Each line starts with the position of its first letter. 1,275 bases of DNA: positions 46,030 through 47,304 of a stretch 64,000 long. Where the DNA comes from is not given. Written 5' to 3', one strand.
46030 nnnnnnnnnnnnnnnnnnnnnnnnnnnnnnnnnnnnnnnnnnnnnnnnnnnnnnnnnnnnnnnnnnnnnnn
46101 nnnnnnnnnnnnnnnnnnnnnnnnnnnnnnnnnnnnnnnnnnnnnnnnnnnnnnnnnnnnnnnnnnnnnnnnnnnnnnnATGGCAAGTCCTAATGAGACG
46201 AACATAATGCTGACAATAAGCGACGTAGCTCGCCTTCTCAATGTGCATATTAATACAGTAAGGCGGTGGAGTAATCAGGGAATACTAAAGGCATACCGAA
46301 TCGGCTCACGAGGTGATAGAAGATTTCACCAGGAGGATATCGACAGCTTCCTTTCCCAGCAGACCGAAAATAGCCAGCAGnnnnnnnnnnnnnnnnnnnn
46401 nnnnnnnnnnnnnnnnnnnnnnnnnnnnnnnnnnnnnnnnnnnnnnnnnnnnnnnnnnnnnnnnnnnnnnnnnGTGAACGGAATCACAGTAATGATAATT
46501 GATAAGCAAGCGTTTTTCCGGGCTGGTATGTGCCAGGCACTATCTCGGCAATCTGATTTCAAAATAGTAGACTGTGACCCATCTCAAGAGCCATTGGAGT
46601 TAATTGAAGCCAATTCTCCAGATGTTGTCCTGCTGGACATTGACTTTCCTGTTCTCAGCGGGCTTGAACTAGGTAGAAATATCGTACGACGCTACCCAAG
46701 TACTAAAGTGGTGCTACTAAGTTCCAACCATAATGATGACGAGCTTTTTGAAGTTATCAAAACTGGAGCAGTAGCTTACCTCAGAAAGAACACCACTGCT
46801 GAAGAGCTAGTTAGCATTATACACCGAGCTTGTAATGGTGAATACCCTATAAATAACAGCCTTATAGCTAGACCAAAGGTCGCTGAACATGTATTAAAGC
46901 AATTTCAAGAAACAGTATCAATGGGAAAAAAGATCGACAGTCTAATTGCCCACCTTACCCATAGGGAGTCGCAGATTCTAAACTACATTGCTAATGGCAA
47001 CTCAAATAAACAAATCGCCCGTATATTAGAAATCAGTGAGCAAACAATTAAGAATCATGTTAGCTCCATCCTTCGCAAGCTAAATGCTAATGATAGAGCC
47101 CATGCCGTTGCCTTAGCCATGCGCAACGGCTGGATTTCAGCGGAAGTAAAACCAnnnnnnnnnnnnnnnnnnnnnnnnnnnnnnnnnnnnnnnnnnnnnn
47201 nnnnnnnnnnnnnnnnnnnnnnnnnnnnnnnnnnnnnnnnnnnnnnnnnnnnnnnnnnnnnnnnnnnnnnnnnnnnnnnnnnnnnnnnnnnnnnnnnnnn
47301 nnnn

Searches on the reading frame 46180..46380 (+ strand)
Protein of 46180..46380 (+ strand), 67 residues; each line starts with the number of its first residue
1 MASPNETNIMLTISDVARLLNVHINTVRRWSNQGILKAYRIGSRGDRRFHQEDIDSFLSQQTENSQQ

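Call 72: search_protein_families(library=pfam, proteins=[window:46180-46380:+], max_evalue=0.001)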
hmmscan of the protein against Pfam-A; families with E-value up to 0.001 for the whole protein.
window:46180-46380:+ (67 aa): 5 families
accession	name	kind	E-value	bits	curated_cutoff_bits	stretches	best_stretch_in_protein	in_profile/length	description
PF12728.13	HTH_17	-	7.2e-15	55.4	27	1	10-61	1-50/51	Helix-turn-helix domain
PF00376.29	MerR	-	7e-09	35.8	28.2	1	12-49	1-38/38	MerR family regulatory protein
PF13411.12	MerR_1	-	4.9e-08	33.4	21.6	1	12-56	2-45/69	MerR HTH family regulatory protein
PF13542.12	HTH_Tnp_ISL3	-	0.00018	21.4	27.4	1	10-30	27-46/51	Helix-turn-helix domain of transposase family ISL3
PF13384.12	HTH_23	-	0.00028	21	24.6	1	11-31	18-38/50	Homeodomain-like domain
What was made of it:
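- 46180..46383 (+): Small HTH_17/MerR-type regulator gene (67 aa), first gene of the conserved operon. Pfam HTH_17 E 7e-15 (call 72).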

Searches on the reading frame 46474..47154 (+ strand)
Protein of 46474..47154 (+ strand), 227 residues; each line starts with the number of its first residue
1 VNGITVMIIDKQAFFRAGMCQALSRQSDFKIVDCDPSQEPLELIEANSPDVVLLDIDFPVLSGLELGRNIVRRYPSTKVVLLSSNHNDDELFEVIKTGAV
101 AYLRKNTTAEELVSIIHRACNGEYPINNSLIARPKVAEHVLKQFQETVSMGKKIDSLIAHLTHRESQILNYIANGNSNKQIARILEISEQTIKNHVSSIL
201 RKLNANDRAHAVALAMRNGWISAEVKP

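Call 16: search_protein_families(library=pfam, proteins=[window:46474-47154:+], max_evalue=0.01)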
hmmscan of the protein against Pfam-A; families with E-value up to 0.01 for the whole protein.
window:46474-47154:+ (227 aa): 10 families
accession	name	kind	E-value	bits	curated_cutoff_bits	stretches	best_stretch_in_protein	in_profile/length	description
PF00196.25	GerE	-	8.5e-22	77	23.5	1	160-215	2-57/57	Bacterial regulatory proteins, luxR family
PF00072.30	Response_reg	-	6.8e-21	75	30.2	1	6-116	1-110/111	Response regulator receiver domain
PF08281.18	Sigma70_r4_2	-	1.2e-07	31.7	25.7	1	153-203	3-54/54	Sigma-70, region 4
PF04545.22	Sigma70_r4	-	1.9e-05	24.5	24.1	1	158-203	2-48/50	Sigma-70, region 4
PF13518.12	HTH_28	-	0.00016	22.1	25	1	167-196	4-33/52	Helix-turn-helix domain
PF13936.12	HTH_38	-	0.00095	19.3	27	1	167-196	12-41/44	Helix-turn-helix domain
PF13384.12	HTH_23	-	0.0029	17.8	24.6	0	167-194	9-36/50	Homeodomain-like domain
PF08279.18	HTH_11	-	0.0031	17.8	25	1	164-200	1-40/55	HTH domain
PF16782.11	SIL1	-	0.0072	16.1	35.5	1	130-209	90-175/292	Nucleotide exchange factor SIL1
PF14493.12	HTH_40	-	0.0099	16.6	27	0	169-202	6-39/89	Helix-turn-helix domain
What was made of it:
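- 46474..47157 (+): REC + LuxR/GerE-HTH response regulator, directly upstream of the ATPase. Pfam Response_reg and GerE (call 16).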
